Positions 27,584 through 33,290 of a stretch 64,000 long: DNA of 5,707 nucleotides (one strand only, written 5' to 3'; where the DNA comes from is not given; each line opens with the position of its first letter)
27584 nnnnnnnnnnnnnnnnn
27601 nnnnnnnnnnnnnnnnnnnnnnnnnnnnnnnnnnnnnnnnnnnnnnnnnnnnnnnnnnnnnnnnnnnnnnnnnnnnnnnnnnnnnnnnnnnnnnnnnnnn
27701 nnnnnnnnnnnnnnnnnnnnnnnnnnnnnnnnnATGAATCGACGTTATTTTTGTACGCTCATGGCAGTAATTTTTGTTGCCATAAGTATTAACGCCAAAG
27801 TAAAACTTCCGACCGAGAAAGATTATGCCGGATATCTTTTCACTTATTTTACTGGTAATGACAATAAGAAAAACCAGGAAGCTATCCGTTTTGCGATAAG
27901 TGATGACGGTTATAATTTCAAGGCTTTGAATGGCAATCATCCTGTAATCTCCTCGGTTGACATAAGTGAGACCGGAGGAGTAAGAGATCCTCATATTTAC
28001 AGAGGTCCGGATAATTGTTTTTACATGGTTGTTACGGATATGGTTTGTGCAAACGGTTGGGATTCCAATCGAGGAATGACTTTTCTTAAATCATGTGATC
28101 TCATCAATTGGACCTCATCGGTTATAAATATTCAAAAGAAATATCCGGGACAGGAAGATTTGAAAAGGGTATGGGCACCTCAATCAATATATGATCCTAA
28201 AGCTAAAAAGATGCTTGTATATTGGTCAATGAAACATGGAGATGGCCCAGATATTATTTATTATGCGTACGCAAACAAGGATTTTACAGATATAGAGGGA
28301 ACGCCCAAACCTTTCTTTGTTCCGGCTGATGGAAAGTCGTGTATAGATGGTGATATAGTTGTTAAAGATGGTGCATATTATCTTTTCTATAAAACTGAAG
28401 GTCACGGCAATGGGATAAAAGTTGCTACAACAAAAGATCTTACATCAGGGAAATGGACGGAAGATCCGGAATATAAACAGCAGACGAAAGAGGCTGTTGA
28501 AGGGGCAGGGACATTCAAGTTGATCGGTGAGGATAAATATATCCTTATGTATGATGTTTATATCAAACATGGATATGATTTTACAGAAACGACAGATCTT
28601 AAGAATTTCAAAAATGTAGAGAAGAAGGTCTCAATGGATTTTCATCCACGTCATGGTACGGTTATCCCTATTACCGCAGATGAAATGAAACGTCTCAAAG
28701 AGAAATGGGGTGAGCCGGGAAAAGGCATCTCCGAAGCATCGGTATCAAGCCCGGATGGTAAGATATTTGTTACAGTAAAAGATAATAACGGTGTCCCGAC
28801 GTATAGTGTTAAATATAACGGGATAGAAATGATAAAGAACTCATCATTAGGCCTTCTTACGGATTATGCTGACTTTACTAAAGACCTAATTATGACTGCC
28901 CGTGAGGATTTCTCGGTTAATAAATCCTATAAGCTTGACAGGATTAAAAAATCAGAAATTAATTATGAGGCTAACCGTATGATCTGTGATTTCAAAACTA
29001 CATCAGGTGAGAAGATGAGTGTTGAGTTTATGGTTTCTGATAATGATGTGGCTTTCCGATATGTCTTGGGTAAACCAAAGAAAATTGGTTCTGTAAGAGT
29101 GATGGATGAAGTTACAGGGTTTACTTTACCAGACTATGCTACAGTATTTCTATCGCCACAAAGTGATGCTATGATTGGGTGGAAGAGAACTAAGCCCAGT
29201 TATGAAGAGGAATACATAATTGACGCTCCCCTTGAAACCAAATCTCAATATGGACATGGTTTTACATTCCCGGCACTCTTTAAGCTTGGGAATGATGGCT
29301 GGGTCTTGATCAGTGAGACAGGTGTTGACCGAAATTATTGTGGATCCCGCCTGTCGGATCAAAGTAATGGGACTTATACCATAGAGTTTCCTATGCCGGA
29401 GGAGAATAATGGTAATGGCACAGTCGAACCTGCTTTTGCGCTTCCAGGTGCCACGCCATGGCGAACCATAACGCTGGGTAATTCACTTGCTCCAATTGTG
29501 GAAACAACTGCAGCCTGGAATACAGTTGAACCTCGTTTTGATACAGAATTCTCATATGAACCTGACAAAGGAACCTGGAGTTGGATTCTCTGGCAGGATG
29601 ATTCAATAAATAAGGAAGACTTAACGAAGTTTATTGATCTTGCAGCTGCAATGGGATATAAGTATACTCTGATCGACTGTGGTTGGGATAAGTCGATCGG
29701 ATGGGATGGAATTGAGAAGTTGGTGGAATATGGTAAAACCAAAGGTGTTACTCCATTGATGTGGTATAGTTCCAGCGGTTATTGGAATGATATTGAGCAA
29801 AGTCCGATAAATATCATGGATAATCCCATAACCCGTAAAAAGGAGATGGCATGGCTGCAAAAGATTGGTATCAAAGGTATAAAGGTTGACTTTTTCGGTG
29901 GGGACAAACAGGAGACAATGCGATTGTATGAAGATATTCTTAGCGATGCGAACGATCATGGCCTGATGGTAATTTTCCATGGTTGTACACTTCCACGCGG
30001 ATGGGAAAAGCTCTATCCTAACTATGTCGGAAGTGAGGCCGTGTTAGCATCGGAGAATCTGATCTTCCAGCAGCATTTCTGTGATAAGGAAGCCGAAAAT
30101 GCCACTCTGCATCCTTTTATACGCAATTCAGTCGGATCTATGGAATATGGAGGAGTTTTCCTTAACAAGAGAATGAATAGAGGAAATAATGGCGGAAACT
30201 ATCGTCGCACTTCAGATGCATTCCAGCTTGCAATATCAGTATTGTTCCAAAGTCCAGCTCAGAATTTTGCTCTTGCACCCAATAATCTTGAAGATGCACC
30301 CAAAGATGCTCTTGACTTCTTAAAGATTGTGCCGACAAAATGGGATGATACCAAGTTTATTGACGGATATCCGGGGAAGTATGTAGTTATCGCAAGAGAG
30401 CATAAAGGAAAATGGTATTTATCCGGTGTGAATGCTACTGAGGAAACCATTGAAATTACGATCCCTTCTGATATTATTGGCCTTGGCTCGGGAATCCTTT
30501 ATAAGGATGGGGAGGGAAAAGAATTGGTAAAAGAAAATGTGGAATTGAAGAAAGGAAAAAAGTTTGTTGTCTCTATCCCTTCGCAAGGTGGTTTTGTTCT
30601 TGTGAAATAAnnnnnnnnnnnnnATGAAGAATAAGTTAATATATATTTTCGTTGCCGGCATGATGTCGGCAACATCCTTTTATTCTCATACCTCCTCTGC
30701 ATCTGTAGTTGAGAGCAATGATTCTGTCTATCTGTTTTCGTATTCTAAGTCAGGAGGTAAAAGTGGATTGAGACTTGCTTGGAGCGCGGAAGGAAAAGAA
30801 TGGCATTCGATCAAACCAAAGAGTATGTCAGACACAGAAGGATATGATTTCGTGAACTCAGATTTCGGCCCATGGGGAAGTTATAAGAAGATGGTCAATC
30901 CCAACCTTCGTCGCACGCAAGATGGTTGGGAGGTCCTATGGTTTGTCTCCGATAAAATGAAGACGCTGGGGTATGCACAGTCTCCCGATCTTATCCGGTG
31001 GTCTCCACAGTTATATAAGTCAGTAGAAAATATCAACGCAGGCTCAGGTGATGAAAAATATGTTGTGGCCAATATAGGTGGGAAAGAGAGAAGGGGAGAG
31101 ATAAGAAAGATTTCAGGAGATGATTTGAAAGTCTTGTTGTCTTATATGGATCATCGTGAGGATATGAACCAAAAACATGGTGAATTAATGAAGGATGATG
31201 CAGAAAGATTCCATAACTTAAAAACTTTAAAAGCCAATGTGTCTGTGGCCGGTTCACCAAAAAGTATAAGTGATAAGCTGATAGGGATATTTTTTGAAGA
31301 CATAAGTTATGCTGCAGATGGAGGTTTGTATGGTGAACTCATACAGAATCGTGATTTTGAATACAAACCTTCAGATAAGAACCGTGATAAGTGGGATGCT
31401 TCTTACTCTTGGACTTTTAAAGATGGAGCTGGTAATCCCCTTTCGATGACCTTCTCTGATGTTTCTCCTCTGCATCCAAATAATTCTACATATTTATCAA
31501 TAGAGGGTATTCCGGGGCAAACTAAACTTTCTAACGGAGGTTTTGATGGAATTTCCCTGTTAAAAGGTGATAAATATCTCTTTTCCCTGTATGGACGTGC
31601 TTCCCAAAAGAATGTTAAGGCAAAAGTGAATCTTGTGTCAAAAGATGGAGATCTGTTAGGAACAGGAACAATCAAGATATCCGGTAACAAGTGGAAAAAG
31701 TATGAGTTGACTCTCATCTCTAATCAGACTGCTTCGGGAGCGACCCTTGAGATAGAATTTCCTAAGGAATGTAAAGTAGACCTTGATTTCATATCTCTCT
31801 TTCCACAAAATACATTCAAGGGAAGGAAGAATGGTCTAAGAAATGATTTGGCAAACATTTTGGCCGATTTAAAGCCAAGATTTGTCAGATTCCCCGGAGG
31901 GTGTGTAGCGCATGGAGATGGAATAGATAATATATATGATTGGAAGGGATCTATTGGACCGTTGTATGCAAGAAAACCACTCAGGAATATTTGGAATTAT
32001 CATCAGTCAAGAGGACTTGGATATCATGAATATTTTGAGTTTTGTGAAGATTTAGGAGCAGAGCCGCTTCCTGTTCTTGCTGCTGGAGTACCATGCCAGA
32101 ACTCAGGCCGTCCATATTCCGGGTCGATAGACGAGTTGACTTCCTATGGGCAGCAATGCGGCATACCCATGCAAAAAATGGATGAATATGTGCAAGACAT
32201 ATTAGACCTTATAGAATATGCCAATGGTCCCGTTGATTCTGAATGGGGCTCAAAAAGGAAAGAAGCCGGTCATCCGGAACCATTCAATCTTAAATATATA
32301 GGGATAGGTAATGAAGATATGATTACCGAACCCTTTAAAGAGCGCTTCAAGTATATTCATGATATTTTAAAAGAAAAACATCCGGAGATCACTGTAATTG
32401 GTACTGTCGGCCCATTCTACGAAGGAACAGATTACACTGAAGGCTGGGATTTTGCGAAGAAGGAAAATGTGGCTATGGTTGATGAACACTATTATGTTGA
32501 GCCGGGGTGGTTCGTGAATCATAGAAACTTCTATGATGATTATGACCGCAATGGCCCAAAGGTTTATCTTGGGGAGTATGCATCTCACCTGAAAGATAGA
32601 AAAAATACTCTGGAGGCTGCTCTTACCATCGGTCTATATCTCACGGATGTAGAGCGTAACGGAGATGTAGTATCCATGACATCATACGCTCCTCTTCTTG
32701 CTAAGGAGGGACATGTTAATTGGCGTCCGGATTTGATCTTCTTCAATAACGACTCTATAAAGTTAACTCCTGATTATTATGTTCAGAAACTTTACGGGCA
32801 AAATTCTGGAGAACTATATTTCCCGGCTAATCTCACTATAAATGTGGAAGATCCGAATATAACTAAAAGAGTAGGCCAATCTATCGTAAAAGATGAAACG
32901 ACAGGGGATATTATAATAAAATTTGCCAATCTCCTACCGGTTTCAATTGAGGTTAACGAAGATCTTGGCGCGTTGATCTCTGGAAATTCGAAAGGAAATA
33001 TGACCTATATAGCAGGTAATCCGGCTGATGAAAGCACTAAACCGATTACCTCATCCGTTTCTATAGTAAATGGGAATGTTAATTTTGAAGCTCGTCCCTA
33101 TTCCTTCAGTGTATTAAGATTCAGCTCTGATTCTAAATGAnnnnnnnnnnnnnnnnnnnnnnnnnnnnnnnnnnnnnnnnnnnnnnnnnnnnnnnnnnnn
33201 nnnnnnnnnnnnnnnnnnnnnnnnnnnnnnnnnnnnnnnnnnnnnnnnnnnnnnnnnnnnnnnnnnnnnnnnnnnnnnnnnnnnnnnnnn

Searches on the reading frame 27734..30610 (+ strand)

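Call 58: search_protein_families(library=pfam, proteins=[window:27734-30610:+])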
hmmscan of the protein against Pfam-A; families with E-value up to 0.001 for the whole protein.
window:27734-30610:+ (958 aa): 5 families
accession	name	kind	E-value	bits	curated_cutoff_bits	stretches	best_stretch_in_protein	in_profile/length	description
PF10566.15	Glyco_hydro_97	-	3.8e-65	220.5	32.5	1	609-867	6-275/275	Glycoside hydrolase 97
PF14508.12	GH97_N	-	5.3e-57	193.4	25.3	1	337-600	1-229/229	Glycosyl-hydrolase 97 N-terminal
PF14509.12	GH97_C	-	7e-15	55.5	25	1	869-956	1-94/97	Glycosyl-hydrolase 97 C-terminal, oligomerisation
PF00251.26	Glyco_hydro_32N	-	7.1e-08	32.8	22.1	1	34-129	80-172/307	Glycosyl hydrolases family 32 N-terminal domain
PF04616.20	Glyco_hydro_43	-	2.4e-07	30.8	32.2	1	83-238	10-160/288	Glycosyl hydrolases family 43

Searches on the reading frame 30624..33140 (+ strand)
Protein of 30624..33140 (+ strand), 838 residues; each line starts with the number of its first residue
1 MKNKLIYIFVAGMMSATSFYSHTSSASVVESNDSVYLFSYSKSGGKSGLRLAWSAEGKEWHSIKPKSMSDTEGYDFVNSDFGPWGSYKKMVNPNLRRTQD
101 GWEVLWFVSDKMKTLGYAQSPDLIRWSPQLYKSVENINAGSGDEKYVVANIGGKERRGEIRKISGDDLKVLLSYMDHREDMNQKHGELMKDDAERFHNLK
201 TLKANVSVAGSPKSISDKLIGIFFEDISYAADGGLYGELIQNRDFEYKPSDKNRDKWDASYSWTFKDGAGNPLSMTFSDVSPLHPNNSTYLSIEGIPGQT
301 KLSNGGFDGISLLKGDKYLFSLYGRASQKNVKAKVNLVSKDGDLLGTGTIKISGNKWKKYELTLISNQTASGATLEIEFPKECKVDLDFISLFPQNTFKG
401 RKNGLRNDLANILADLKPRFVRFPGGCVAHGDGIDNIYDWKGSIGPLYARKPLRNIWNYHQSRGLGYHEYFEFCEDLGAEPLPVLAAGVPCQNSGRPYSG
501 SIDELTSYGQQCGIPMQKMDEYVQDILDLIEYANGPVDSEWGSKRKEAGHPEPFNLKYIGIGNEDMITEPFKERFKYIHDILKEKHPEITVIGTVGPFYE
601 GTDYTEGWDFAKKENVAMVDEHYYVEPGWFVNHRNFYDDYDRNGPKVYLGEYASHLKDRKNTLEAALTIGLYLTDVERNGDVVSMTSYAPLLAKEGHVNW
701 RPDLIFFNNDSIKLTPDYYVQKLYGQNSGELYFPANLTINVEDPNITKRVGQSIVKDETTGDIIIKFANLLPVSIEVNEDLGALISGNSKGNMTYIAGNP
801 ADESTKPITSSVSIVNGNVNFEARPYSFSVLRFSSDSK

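Call 15: search_protein_families(library=pfam, proteins=[window:30624-33140:+])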
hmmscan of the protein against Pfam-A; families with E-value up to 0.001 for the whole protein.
window:30624-33140:+ (838 aa): 4 families
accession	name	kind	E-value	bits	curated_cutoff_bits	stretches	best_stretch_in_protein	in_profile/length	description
PF22848.2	ASD1_dom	-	1.7e-109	365.4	22.2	1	412-653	2-239/239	Alpha-L-arabinofuranosidase 1 domain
PF06964.18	Alpha-L-AF_C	-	6.8e-19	69.1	27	1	650-816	1-146/165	Alpha-L-arabinofuranosidase C-terminal domain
PF22847.2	BT_3657-like_N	-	3.8e-18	66.3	27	1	28-164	17-144/168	Arabinosidase BT_3657-like, N-terminal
PF02018.23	CBM_4_9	-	3.6e-06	27.8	25.9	1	238-379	2-131/136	Carbohydrate binding domain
